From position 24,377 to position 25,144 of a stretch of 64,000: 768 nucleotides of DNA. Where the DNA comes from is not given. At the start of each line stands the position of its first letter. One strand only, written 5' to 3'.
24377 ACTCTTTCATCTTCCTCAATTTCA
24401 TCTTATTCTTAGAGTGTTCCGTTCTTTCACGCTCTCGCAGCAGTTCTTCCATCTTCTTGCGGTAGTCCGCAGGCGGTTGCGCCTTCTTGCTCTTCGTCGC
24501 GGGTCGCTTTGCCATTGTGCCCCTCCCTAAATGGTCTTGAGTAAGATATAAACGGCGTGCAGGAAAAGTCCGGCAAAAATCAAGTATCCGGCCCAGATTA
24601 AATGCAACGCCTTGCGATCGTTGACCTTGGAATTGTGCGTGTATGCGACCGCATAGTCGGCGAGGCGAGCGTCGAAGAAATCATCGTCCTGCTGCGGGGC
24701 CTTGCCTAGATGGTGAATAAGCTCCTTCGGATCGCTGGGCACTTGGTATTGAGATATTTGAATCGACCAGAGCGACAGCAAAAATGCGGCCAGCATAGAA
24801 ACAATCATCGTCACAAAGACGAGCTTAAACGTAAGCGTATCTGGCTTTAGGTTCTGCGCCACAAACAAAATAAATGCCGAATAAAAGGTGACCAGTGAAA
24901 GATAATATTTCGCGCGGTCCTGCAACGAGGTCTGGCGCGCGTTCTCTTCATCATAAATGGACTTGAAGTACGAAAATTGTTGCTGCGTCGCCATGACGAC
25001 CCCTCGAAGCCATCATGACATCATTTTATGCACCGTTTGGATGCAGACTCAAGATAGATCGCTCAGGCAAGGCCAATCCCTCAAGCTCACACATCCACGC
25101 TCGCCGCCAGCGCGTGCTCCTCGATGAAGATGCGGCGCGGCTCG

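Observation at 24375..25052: Two-gene cassette of unknown function: three-TM 155-aa protein plus a 46-aa Lys/Arg/Glu-rich peptide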

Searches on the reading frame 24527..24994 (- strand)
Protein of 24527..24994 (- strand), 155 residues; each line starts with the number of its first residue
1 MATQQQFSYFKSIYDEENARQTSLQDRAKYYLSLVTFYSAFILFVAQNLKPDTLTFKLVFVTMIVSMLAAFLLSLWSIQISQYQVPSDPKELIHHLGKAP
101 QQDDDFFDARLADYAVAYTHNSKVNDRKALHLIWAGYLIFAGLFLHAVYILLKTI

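Call 4: search_protein_families(library=pfam, proteins=[window:24527-24994:-], max_evalue=1)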
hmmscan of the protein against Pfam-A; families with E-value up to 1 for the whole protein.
window:24527-24994:- (155 aa): 6 families
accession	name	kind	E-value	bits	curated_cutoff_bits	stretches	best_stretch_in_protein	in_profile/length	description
PF24838.2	8xMP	-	0.0016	18.7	30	1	12-97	6-88/136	Octameric membrane protein family (8xMP)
PF09925.14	DUF2157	-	0.0016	18.6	32.4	1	11-74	18-85/146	Predicted membrane protein (DUF2157)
PF11026.13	DUF2721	-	0.018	15.4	28.3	1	34-81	74-123/129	Protein of unknown function (DUF2721)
PF04932.20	Wzy_C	-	0.029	14.6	31.7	1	32-117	21-91/149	O-Antigen ligase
PF20456.3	DUF6709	-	0.03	13.8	27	1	105-154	161-209/339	Family of unknown function (DUF6709)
PF07332.16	Phage_holin_3_6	-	0.12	12.9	28.4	0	33-75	50-91/116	Putative Actinobacterial Holin-X, holin superfamily III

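Call 5: search_protein_families(library=padloc, proteins=[window:24527-24994:-], max_evalue=1)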
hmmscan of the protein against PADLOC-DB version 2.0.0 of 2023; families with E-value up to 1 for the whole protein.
window:24527-24994:- (155 aa): 0 families

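Call 7: find_homologous_proteins(query=window:24527-24994:-, max_evalue=0.01)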
Query window:24527-24994:- (155 aa): 19 proteins with E <= 0.01 among 59 candidates.
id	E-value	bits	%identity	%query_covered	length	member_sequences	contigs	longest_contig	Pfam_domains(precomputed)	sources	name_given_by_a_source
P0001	3.1e-95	334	100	100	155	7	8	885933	-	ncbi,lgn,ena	-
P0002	4.0e-81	288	85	100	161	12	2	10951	PF18967.6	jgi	jgi:hypothetical protein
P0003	1.9e-66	240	73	99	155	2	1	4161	PF18967.6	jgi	jgi:hypothetical protein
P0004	2.0e-60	221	63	99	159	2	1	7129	PF18967.6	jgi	jgi:hypothetical protein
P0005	3.3e-59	217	65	99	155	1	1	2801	PF18967.6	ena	-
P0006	3.6e-58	214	62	99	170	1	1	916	-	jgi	jgi:hypothetical protein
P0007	3.1e-56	207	63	99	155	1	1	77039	-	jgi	jgi:hypothetical protein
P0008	3.2e-54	201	59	99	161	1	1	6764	-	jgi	jgi:hypothetical protein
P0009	4.0e-54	200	61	100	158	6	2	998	-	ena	-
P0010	1.2e-53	199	58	99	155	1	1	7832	PF18967.6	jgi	jgi:hypothetical protein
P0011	3.1e-45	172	56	94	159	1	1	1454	-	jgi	jgi:hypothetical protein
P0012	1.1e-43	167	53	100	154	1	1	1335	-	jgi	jgi:hypothetical protein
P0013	3.9e-39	152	51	100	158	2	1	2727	-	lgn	-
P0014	6.4e-38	148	48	99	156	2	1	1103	-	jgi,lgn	jgi:hypothetical protein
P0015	9.5e-38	147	48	99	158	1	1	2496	-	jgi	jgi:hypothetical protein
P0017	6.7e-36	141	48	99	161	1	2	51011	-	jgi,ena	jgi:hypothetical protein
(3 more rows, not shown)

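Call 9: search_protein_families(library=pfam, alignment_id=A2, max_evalue=1)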
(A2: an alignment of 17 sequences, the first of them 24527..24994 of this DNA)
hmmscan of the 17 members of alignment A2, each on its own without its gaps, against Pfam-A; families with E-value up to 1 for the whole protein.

A. member 1, window:24527-24994:- (155 aa): 6 families
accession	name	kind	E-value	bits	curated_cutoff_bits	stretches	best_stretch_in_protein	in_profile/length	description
PF24838.2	8xMP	-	0.0016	18.7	30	1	12-97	6-88/136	Octameric membrane protein family (8xMP)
PF09925.14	DUF2157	-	0.0016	18.6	32.4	1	11-74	18-85/146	Predicted membrane protein (DUF2157)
PF11026.13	DUF2721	-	0.018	15.4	28.3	1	34-81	74-123/129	Protein of unknown function (DUF2721)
PF04932.20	Wzy_C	-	0.029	14.6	31.7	1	32-117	21-91/149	O-Antigen ligase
PF20456.3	DUF6709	-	0.03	13.8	27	1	105-154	161-209/339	Family of unknown function (DUF6709)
PF07332.16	Phage_holin_3_6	-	0.12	12.9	28.4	0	33-75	50-91/116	Putative Actinobacterial Holin-X, holin superfamily III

B. families by the number of members that match (of 17 scanned): 23 families
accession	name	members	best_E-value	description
PF11026.13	DUF2721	9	0.00021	Protein of unknown function (DUF2721)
PF24838.2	8xMP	9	0.00029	Octameric membrane protein family (8xMP)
PF09925.14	DUF2157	3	0.0016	Predicted membrane protein (DUF2157)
PF07332.16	Phage_holin_3_6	2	0.12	Putative Actinobacterial Holin-X, holin superfamily III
PF06703.16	SPC25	1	0.002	Microsomal signal peptidase 25 kDa subunit (SPC25)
PF04241.20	DUF423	1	0.015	Protein of unknown function (DUF423)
PF20303.3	YLATT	1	0.02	YEATS-Like-Associating Three TM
PF04932.20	Wzy_C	1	0.029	O-Antigen ligase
PF20456.3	DUF6709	1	0.03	Family of unknown function (DUF6709)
PF18021.7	Agglutinin_C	1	0.043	Agglutinin C-terminal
PF20556.3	DUF6768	1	0.044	Family of unknown function (DUF6768)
PF07095.16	IgaA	1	0.052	Intracellular growth attenuator protein IgaA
PF15052.11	TMEM169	1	0.059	TMEM169 protein family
PF00978.26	RdRP_2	1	0.085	RNA dependent RNA polymerase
PF07301.16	DUF1453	1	0.086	CcdC protein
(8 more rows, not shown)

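Call 10: find_encoding_contigs(protein=P0001, flank=6000, max_places=8)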
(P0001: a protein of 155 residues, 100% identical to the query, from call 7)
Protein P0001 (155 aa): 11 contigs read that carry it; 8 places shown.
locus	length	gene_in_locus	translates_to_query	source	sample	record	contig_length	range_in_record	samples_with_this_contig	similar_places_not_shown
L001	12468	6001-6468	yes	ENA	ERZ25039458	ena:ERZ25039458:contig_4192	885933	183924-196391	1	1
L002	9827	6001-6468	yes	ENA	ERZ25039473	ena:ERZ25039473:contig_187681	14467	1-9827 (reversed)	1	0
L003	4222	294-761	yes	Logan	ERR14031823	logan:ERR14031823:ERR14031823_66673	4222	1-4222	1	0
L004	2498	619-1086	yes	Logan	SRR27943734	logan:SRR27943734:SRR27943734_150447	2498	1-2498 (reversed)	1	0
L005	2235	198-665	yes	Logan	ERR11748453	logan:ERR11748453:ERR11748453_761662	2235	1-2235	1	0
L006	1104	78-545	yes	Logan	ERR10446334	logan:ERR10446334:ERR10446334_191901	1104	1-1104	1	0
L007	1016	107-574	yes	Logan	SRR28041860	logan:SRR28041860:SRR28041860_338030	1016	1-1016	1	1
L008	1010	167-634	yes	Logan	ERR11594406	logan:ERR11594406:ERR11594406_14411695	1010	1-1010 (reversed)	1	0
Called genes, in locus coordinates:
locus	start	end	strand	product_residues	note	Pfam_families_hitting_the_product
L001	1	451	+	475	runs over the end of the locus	PF11638:DnaA_N, PF00308:Bac_DnaA, PF08299:Bac_DnaA_C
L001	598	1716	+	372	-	PF00712:DNA_pol3_beta, PF02767:DNA_pol3_beta_2, PF02768:DNA_pol3_beta_3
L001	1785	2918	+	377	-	PF02463:SMC_N, PF13175:AAA_15, PF13476:AAA_23, PF13304:AAA_21 (weak)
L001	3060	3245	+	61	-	-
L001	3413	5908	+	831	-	PF02518:HATPase_c, PF00204:DNA_gyraseB, PF01751:Toprim, PF21249:GyrB_hook, PF18053:GyrB_insert (weak), PF00986:DNA_gyraseB_C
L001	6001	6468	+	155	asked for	-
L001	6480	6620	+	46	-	-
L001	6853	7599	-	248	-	-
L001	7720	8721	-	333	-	PF00294:PfkB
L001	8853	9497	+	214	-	PF00579:tRNA-synt_1b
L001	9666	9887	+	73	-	-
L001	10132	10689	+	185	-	PF08712:Nfu_N, PF01106:NifU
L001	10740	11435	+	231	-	PF00814:TsaD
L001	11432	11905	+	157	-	PF00583:Acetyltransf_1, PF13673:Acetyltransf_10, PF13508:Acetyltransf_7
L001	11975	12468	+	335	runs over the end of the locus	PF03401:TctC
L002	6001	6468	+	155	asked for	-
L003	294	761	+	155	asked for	-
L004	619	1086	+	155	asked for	-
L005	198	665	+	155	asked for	-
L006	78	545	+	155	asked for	-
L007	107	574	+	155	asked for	-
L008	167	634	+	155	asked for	-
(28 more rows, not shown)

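Call 11: find_encoding_contigs(protein=P0007, flank=6000, max_places=3)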
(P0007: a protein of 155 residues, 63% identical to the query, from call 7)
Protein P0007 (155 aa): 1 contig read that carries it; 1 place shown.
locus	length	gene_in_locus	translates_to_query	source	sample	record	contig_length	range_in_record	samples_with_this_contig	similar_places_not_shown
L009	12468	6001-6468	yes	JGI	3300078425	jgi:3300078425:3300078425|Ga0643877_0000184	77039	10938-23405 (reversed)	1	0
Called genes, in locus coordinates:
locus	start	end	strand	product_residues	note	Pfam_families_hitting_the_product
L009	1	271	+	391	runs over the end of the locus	PF00712:DNA_pol3_beta, PF02767:DNA_pol3_beta_2, PF02768:DNA_pol3_beta_3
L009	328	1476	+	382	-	PF02463:SMC_N, PF13476:AAA_23 (weak), PF13304:AAA_21 (weak)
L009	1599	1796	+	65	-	-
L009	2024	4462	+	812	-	PF02518:HATPase_c, PF00204:DNA_gyraseB, PF01751:Toprim, PF21249:GyrB_hook (weak), PF00986:DNA_gyraseB_C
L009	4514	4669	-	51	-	-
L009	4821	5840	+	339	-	PF13676:TIR_2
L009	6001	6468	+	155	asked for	-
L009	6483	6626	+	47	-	-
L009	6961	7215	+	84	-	-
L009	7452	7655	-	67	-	PF21834:DUF6894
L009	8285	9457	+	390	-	PF02771:Acyl-CoA_dh_N (weak), PF00441:Acyl-CoA_dh_1, PF08028:Acyl-CoA_dh_2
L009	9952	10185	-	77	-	-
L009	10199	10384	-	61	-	-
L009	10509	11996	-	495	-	PF16952:Gln-synt_N_2 (faint), PF00120:Gln-synt_C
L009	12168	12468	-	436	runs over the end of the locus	PF00355:Rieske, PF19301:LigXa_C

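Call 12: find_encoding_contigs(protein=P0017, flank=6000, max_places=3)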
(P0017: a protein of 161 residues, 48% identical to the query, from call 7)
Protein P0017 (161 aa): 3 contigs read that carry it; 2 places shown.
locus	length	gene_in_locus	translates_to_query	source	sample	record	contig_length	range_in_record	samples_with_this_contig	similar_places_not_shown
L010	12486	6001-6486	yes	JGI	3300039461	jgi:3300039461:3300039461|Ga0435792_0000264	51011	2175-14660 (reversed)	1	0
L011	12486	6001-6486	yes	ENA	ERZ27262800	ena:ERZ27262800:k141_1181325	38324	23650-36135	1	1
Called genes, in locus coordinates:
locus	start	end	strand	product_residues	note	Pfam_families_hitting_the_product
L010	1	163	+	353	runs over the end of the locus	PF01547:SBP_bac_1, PF13531:SBP_bac_11, PF13416:SBP_bac_8, PF13343:SBP_bac_6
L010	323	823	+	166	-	PF01724:DUF29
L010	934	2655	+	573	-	PF00528:BPD_transp_1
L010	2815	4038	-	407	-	PF00999:Na_H_Exchanger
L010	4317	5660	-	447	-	PF00202:Aminotran_3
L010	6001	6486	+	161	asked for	-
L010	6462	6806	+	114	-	-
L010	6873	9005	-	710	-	PF00672:HAMP, PF00015:MCPsignal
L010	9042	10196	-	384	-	PF13458:Peripla_BP_6, PF13433:Peripla_BP_5, PF01094:ANF_receptor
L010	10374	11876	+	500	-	PF00587:tRNA-synt_2b (faint), PF13393:tRNA-synt_His, PF03129:HGTP_anticodon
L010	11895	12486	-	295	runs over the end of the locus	PF01522:Polysacc_deac_1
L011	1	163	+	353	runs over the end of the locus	PF01547:SBP_bac_1, PF13531:SBP_bac_11, PF13416:SBP_bac_8, PF13343:SBP_bac_6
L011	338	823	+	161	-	PF01724:DUF29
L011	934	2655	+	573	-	PF00528:BPD_transp_1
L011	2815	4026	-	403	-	PF00999:Na_H_Exchanger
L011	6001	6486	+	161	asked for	-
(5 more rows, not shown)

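Call 13: find_encoding_contigs(protein=P0002, flank=6000, max_places=3)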
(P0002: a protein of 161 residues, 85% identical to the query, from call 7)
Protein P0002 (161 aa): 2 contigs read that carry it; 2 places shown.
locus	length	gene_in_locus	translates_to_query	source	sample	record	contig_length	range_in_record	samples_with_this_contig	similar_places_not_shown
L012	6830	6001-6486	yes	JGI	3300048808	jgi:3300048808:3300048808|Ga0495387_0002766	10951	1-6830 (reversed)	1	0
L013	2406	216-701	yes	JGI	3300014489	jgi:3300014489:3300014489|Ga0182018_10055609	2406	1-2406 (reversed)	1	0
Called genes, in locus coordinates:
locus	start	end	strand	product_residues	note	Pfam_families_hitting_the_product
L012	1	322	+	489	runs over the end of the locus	PF11638:DnaA_N, PF00308:Bac_DnaA, PF08299:Bac_DnaA_C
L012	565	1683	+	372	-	PF00712:DNA_pol3_beta, PF02767:DNA_pol3_beta_2, PF02768:DNA_pol3_beta_3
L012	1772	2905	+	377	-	PF02463:SMC_N, PF13175:AAA_15 (faint), PF13476:AAA_23, PF13304:AAA_21 (weak)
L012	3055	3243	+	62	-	-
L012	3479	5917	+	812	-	PF02518:HATPase_c, PF00204:DNA_gyraseB, PF01751:Toprim, PF21249:GyrB_hook (weak), PF18053:GyrB_insert (faint), PF00986:DNA_gyraseB_C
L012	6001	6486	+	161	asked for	PF18967:PycTM (weak)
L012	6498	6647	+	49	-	-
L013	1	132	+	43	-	?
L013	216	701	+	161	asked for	PF18967:PycTM (weak)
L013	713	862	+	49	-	-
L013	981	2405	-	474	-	?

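Call 14: find_related_loci(query=A2, collection=genome_contigs, flank=8000)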
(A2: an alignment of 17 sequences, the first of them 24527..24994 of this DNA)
Query A2 (155 aa) in genome_contigs; peptide patterns used: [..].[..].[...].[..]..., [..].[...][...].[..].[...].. (x = any residue, [..] = any of these).
68 stretches matched a pattern; 1 encode a relative of the query (tblastn E <= 1e-3); 1 distinct loci.
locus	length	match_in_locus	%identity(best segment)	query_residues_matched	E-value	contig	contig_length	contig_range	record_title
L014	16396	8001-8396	33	1-129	3e-21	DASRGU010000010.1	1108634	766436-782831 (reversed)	MAG TPA_asm: Candidatus Baltobacteraceae bacterium isolate SMAG_U10066 k141_1421778, whole genome shotgun sequence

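Call 17: find_related_loci(query=A2, collection=metagenome_contigs, flank=6000)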
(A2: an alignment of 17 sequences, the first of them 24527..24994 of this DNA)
Query A2 (155 aa) in metagenome_contigs; peptide patterns used: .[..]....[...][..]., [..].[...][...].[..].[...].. (x = any residue, [..] = any of these).
251 stretches matched a pattern; 19 encode a relative of the query (tblastn E <= 1e-3); 19 distinct loci.
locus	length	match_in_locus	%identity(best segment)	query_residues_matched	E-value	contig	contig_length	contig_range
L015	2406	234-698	85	1-155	2e-92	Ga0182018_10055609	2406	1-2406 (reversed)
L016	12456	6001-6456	47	1-152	3e-49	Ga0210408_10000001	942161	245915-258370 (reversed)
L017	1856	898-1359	47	1-153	1e-45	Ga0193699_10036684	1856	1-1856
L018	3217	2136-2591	47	1-152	6e-43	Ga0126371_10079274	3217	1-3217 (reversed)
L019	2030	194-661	46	1-155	1e-42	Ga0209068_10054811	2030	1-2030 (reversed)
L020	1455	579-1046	46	1-155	1e-43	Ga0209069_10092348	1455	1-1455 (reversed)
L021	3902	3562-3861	66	1-100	5e-42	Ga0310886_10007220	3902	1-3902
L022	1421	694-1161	45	1-155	3e-42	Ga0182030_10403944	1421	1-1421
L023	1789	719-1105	46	1-128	7e-38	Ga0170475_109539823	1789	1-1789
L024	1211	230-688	47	2-153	5e-32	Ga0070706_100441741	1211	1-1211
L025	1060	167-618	55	1-153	6e-27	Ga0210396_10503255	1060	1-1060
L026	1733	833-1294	34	1-151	1e-24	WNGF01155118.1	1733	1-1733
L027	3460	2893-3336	33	1-145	8e-22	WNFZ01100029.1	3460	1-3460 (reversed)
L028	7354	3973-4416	33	1-145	4e-21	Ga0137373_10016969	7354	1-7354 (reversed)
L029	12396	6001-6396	33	1-129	1e-20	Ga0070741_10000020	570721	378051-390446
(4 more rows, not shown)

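Call 21: search_solved_structures(query=A2, max_evalue=10, show_alignments=2)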
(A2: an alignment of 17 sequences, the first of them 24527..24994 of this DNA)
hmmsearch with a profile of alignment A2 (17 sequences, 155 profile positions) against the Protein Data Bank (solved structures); distinct sequences matched with E-value up to 10: 1.
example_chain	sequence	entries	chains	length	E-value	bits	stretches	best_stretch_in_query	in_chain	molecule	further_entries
6zjk_C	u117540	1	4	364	0.055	16.3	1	84-118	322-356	Ribonucleoside-diphosphate reductase subunit beta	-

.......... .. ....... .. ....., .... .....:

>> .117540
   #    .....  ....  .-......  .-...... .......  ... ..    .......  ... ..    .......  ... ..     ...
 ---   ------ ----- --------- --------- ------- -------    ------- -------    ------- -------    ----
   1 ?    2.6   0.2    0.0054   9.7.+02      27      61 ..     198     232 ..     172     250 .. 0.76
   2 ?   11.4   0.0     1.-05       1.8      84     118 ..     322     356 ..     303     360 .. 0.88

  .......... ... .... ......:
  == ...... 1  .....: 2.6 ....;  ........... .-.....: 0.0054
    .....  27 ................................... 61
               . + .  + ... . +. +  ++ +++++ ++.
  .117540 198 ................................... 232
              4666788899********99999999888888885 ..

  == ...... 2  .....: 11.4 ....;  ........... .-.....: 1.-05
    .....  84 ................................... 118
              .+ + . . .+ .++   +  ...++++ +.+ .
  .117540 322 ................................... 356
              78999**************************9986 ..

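Call 22: search_protein_families(library=ncbifam, proteins=[window:24527-24994:-, L009:4821-5840:+, L016:6479-6898:+, P0017, P0013], max_evalue=1)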
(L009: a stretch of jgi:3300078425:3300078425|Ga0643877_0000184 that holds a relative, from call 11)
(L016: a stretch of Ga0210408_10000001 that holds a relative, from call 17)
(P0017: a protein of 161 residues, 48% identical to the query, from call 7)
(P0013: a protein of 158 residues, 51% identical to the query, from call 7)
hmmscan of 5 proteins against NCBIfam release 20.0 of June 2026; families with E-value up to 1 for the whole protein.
window:24527-24994:- (155 aa): 2 families
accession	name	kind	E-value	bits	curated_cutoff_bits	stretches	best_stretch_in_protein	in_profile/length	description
NF046003.1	DxFTY_mem_plasm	subfamily_domain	0.036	14.5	60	1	34-69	56-91/130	DxFTY motif-containing membrane protein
NF041560.1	T6SS_Burk_ExIF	subfamily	0.079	12.6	90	1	29-82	134-187/234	putative type VI secretion system effector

L009:4821-5840:+ (339 aa): 2 families
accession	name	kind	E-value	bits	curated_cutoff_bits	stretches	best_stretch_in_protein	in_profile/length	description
NF042941.1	Retron_TIR_antiphage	equivalog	3.6e-05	22.7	600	1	25-99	342-417/464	TIR domain-containing anti-phage reverse transcriptase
NF058526.1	Thoeris_type3_ThcB4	equivalog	0.0015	17.4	220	1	25-101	130-207/375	Thoeris type III anti-phage system protein ThcB4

L016:6479-6898:+ (139 aa): 0 families

P0017 (161 aa): 0 families

P0013 (158 aa): 0 families

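Call 24: find_related_loci(query=A2, collection=viral_contigs, flank=6000)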
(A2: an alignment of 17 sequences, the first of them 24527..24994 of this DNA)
Query A2 (155 aa) in viral_contigs; peptide patterns used: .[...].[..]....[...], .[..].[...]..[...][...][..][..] (x = any residue, [..] = any of these).
10 stretches matched a pattern, but none encodes a relative of the query by tblastn (E <= 1e-3).

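Call 25: predict_structure(alignment_id=A2)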
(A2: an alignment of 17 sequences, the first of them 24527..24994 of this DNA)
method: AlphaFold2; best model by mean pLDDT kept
length: 155 residues; sequences in the alignment: 17
mean_pLDDT: 79.8   pTM: 0.69
mean pLDDT of the five models: 79.8, 79.6, 78.7, 76.8, 75.6
residues with pLDDT >= 90: 53; 70-90: 60; 50-70: 41; < 50: 1
segments of 3 or more residues with pLDDT < 50: none
pLDDT, mean of each block of 10 residues (from residue 1): 68 83 92 93 82 87 93 87 54 53 60 70 87 95 91 84
secondary structure, 60 per line:
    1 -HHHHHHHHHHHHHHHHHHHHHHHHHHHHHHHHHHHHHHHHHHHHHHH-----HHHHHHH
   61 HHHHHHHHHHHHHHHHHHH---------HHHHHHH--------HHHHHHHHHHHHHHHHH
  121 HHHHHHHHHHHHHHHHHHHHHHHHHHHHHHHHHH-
elements in order: H2-48 H54-79 H89-95 H104-154

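Call 29: fold_search(model_id=the predicted structure, library=pdb)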
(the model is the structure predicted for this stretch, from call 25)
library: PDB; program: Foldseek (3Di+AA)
matches with E <= 10: 457; with E <= 0.001: 0
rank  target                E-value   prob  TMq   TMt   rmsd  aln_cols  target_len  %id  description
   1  7pi6_C                1.6e-01  0.99  0.55  0.46   9.0       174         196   13  Trypanosoma brucei ISG65 bound to human complement C3d (released 2022-07-27)
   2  6y59_A                2.1e-01  0.41  0.30  0.14  19.4       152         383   14  5-HT3A receptor in Salipro (apo, C5 symmetric) (released 2020-12-23)
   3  6z0c_A                2.8e-01  0.44  0.32  0.26  26.4       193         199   11  Structure of in silico modelled artificial Maquette-3 protein (released 2021-03-17)
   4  6z0c_C                3.0e-01  0.38  0.28  0.23  26.4       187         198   11  Structure of in silico modelled artificial Maquette-3 protein (released 2021-03-17)
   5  5vju                  3.1e-01  0.23  0.25  0.20  18.0       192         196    9  De Novo Photosynthetic Reaction Center Protein Variant Equipped with His-Tyr H-bond, Heme B, and Cd(II) ions (released 2018-04-25)
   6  6ixv_D                3.3e-01  0.57  0.37  0.28  20.1       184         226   14  Crystal structure of SH3BP5-Rab11a (released 2019-03-20)
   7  8d9o                  3.6e-01  0.30  0.27  0.23  25.7       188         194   12  De Novo Photosynthetic Reaction Center Protein in Apo-State (released 2022-09-28)
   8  8wdf                  4.3e-01  0.18  0.25  0.18  27.7       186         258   10  Chemoreceptor PilJ from Pseudomonas aeruginosa PA14 (released 2024-07-24)
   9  6djl_B                4.5e-01  0.80  0.48  0.36  21.8       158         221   13  Crystal structure of the Rab11 GEF SH3BP5 bound to nucleotide free Rab11A (released 2018-09-26)
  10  7uw9_c                4.5e-01  0.41  0.34  0.33  20.4       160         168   12  Citrus V-ATPase State 1, H in contact with subunit a (released 2022-07-06)
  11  6ixg_B                5.0e-01  0.35  0.34  0.27  21.3       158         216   12  Crystal structure of native apo SH3BP5 (P41) (released 2019-03-20)
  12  9cpc_3R               5.0e-01  0.28  0.33  0.22  14.1       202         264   12  Atomic model of porcine brain ventricles cilia doublet microtubule (48-nm periodicity) (released 2024-10-23)
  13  7pi6_A                5.2e-01  0.51  0.38  0.28  12.4       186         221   10  Trypanosoma brucei ISG65 bound to human complement C3d (released 2022-07-27)
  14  6z0c_D                5.2e-01  0.28  0.31  0.26  27.8       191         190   12  Structure of in silico modelled artificial Maquette-3 protein (released 2021-03-17)
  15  6vj5_B                5.5e-01  0.28  0.32  0.29  13.1       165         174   12  Structure of PE25-PPE41(A124L) in complex with EspG5 chaperone from the type VII (ESX-5) secretion system (released 2021-01-27)
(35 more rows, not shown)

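Call 36: search_protein_representatives(alignment_id=A2)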
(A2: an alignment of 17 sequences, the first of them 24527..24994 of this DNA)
Query: 17 sequences, 155 profile positions. Proteins with E-value up to 0.001 (for the whole library): 606; up to 1e-10: 256; up to 1e-30: 52. The best 150 are listed.
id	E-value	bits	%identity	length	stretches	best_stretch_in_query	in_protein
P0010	1.7e-70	251.9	-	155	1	1-154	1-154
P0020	1.7e-51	190.2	-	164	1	1-151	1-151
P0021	1.1e-49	184.3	-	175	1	1-154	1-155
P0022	7.6e-48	178.4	-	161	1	1-152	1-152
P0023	2.6e-47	176.6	-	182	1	33-154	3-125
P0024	3.9e-47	176.1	-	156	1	1-155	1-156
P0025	2.3e-46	173.5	-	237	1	3-154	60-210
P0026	2.7e-46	173.3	-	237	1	1-153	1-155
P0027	3.3e-46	173.0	-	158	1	1-153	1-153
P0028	1.2e-45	171.2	-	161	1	1-152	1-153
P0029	1.8e-45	170.6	-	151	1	1-151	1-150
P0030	1.3e-44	167.9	-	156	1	4-154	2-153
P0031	1.6e-44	167.6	-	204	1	1-154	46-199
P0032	3.8e-44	166.3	-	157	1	1-153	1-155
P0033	2.7e-43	163.6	-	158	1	1-154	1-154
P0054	4.7e-35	136.8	-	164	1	1-154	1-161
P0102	3.8e-27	111.1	-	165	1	5-148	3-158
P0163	5.3e-21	91.2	-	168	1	1-145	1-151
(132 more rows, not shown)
